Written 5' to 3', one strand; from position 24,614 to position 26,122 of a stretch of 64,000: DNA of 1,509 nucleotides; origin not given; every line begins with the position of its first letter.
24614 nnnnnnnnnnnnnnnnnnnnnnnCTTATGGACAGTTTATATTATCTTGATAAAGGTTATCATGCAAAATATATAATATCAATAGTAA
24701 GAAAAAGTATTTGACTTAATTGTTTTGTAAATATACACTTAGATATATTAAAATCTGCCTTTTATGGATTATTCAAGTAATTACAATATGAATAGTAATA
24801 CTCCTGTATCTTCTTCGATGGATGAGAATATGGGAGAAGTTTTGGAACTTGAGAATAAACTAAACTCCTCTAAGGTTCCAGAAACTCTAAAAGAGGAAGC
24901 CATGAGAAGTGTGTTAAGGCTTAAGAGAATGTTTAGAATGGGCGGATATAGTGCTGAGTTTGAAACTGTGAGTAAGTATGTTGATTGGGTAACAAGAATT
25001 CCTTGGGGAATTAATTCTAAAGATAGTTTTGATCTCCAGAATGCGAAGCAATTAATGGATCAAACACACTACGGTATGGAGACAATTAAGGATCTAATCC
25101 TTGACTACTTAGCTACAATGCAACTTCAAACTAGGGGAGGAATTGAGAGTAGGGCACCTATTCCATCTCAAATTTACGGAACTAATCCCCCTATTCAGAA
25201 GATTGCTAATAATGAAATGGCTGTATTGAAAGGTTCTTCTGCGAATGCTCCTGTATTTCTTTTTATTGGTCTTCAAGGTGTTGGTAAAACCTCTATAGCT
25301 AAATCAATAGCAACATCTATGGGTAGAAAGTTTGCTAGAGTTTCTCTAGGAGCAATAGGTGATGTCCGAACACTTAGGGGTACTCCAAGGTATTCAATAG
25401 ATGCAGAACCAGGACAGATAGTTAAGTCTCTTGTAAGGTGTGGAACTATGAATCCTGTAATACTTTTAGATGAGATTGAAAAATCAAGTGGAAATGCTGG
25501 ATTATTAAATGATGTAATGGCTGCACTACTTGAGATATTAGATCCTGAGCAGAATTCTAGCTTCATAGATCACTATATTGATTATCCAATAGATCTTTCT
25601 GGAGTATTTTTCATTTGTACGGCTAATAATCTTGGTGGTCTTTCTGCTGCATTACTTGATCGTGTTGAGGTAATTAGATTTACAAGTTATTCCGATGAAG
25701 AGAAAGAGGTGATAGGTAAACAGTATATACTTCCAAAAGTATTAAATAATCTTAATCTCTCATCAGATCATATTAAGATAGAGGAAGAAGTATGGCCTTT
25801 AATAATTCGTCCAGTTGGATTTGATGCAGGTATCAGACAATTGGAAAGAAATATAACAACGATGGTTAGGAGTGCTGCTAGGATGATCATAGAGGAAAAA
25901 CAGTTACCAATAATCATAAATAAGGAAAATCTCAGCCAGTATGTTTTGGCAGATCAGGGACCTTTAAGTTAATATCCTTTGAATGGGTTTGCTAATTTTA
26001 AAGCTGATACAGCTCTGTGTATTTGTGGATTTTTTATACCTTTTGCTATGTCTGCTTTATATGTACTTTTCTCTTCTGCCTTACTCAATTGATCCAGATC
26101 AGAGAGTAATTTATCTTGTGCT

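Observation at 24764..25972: Lon homologue reduced to the coiled-coil linker plus AAA+ module (no LAN domain, no S16 protease domain)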

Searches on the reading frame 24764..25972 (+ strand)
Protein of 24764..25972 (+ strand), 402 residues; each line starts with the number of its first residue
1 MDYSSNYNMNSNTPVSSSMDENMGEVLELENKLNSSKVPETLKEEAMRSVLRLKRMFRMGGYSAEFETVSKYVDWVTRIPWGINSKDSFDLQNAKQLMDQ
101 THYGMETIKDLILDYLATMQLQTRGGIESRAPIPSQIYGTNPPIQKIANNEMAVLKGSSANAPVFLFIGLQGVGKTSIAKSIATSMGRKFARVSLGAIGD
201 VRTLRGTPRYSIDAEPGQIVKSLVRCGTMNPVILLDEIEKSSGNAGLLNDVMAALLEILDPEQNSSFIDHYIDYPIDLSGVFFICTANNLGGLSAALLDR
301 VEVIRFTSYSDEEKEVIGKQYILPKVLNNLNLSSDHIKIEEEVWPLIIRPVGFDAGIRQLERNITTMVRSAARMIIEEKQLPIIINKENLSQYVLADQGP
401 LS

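Call 3: search_protein_families(library=pfam, proteins=[window:24764-25972:+], max_evalue=1)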
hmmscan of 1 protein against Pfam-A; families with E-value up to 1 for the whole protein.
window:24764-25972:+ (402 aa): 16 families
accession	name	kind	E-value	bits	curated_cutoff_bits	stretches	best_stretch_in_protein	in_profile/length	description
PF00004.35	AAA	-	1.5e-18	68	21.2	1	166-307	2-129/131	ATPase family associated with various cellular activities (AAA)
PF22667.2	Lon_lid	-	2.1e-08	34.2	27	1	331-379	4-52/57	Lon protease AAA+ ATPase lid domain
PF07724.20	AAA_2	-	5.9e-08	33.4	27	1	164-288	5-124/166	AAA domain (Cdc48 subfamily)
PF07728.20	AAA_5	-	0.00012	22.5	22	1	165-300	2-138/139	AAA domain (dynein-related subfamily)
PF07726.17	AAA_3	-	0.0027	18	27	1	166-263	3-90/131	ATPase family associated with various cellular activities (AAA)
PF05673.19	DUF815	-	0.011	15.3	23.8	1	135-190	28-81/249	Protein of unknown function (DUF815)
PF13173.12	AAA_14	-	0.013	15.9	27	1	163-249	3-75/129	AAA domain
PF13401.12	AAA_22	-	0.033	15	27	1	163-260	6-109/130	AAA domain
PF00448.28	SRP54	-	0.04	14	22.7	1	164-198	3-37/196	SRP54-type protein, GTPase domain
PF13191.12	AAA_16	-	0.06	14.3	32.6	1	161-195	23-57/167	AAA ATPase domain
PF05496.18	RuvB_N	-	0.075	13.2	27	1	165-198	36-69/159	Holliday junction DNA helicase RuvB P-loop domain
PF13476.12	AAA_23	-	0.13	13.3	27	1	161-194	18-51/201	AAA domain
PF12775.13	AAA_7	-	0.17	11.8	25.8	1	160-189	31-61/181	P-loop containing dynein motor region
PF14532.12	Sigma54_activ_2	-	0.19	12.4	25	1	140-188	3-47/138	Sigma-54 interaction domain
PF20720.3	nSTAND3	-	0.21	11.7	27.2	1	165-189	20-44/155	Novel STAND NTPase 3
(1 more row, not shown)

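Call 4: search_protein_families(library=ncbifam, proteins=[window:24764-25972:+], max_evalue=0.1)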
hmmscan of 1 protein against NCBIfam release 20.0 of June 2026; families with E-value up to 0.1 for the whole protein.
window:24764-25972:+ (402 aa): 24 families
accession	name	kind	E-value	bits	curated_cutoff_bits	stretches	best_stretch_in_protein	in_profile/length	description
TIGR00763.1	lon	equivalog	1.7e-96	324.4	608.05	1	25-380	253-569/795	endopeptidase La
NF008053.0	PRK10787.1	equivalog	2.6e-72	244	891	2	158-394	345-579/784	endopeptidase La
TIGR02639.1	ClpA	equivalog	1.4e-11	43.4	993.15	1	134-379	456-692/734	ATP-dependent Clp protease ATP-binding subunit ClpA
NF033606.1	heat_AAA_ClpK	exception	2.7e-06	25.5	1900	1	153-261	634-741/949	heat shock survival AAA family ATPase ClpK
TIGR03346.1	chaperone_ClpB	equivalog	1.5e-05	23.6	1232.1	1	153-262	586-694/853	ATP-dependent chaperone ClpB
TIGR03345.1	VI_ClpV1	equivalog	6.5e-05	21.4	884.95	1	139-241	570-680/852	type VI secretion system ATPase TssH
NF008118.0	PRK10865.1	equivalog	0.0001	20.3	1417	1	160-264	594-699/857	ATP-dependent chaperone ClpB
NF033607.0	disagg_AAA_ClpG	exception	0.00011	20.3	1900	1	153-260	613-719/932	AAA family protein disaggregase ClpG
NF047784.1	MadB_ATPase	equivalog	0.00061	19.1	475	1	149-194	19-65/298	MadB family AAA-type ATPase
TIGR02397.1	dnaX_nterm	equivalog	0.00074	18.9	250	1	162-186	36-60/355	DNA polymerase III subunit gamma/tau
NF008263.0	PRK11034.1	equivalog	0.001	17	1350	1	162-260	488-582/758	ATP-dependent Clp protease ATP-binding subunit ClpA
NF003229.0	PRK04195.1-5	equivalog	0.0014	17.4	280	1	156-243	38-117/413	replication factor C large subunit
TIGR00959.1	ffh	equivalog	0.0081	15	473.2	1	151-192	88-129/428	signal recognition particle protein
NF000868.0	PRK00080.1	equivalog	0.01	14.8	282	1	164-198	53-87/330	Holliday junction branch migration DNA helicase RuvB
TIGR00064.1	ftsY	equivalog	0.023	13.9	260.7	1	154-197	71-114/279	signal recognition particle-docking protein FtsY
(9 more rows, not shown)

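Call 5: search_solved_structures(query=window:24764-25972:+, max_evalue=0.001, show_alignments=2)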
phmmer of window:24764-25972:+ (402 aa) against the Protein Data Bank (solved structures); distinct sequences matched with E-value up to 0.001: 73 (the best 60 are shown).
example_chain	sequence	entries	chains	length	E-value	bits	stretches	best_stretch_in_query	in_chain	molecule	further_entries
3m6a_A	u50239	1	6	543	3.1e-73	250.1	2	159-394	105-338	ATP-dependent protease La 1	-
7sxo_A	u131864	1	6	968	7.8e-71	242.2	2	161-378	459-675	Lon protease homolog, mitochondrial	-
6n2i_A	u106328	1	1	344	1.5e-70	241.3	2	161-394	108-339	DNA-binding ATP-dependent protease La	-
6u5z_A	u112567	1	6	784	9e-70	238.7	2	161-394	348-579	Lon protease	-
8k3y_F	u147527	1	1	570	1.2e-67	231.7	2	161-377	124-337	Lon protease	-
7ypj_A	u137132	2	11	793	3e-67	230.4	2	161-377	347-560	Lon protease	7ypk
4ypl_A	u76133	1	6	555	3.6e-67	230.2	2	161-377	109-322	Lon protease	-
7fd4_B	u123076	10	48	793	4e-67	230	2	161-377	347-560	Lon protease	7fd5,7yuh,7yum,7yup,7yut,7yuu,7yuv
6wqh_A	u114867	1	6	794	4.1e-67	230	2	161-377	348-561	Lon protease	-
7yph_A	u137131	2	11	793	4.1e-67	230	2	161-377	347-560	Lon protease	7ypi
8k3y_A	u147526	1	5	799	4.2e-67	230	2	161-377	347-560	Lon protease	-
7fid_B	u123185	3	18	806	4.3e-67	229.9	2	161-377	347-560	Lon protease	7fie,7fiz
7p6u_A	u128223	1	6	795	7.9e-67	229.1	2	160-393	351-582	Lon protease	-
6v11_A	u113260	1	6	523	4.9e-66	226.4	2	159-394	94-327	Lon protease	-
6on2_A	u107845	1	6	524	1.2e-65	225.1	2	159-394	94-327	ATP-dependent protease La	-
1qzm_A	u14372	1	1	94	7.1e-08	35.1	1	308-394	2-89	ATP-dependent protease La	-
1x37_A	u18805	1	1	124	7.2e-08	35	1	308-394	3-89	ATP-dependent protease La 1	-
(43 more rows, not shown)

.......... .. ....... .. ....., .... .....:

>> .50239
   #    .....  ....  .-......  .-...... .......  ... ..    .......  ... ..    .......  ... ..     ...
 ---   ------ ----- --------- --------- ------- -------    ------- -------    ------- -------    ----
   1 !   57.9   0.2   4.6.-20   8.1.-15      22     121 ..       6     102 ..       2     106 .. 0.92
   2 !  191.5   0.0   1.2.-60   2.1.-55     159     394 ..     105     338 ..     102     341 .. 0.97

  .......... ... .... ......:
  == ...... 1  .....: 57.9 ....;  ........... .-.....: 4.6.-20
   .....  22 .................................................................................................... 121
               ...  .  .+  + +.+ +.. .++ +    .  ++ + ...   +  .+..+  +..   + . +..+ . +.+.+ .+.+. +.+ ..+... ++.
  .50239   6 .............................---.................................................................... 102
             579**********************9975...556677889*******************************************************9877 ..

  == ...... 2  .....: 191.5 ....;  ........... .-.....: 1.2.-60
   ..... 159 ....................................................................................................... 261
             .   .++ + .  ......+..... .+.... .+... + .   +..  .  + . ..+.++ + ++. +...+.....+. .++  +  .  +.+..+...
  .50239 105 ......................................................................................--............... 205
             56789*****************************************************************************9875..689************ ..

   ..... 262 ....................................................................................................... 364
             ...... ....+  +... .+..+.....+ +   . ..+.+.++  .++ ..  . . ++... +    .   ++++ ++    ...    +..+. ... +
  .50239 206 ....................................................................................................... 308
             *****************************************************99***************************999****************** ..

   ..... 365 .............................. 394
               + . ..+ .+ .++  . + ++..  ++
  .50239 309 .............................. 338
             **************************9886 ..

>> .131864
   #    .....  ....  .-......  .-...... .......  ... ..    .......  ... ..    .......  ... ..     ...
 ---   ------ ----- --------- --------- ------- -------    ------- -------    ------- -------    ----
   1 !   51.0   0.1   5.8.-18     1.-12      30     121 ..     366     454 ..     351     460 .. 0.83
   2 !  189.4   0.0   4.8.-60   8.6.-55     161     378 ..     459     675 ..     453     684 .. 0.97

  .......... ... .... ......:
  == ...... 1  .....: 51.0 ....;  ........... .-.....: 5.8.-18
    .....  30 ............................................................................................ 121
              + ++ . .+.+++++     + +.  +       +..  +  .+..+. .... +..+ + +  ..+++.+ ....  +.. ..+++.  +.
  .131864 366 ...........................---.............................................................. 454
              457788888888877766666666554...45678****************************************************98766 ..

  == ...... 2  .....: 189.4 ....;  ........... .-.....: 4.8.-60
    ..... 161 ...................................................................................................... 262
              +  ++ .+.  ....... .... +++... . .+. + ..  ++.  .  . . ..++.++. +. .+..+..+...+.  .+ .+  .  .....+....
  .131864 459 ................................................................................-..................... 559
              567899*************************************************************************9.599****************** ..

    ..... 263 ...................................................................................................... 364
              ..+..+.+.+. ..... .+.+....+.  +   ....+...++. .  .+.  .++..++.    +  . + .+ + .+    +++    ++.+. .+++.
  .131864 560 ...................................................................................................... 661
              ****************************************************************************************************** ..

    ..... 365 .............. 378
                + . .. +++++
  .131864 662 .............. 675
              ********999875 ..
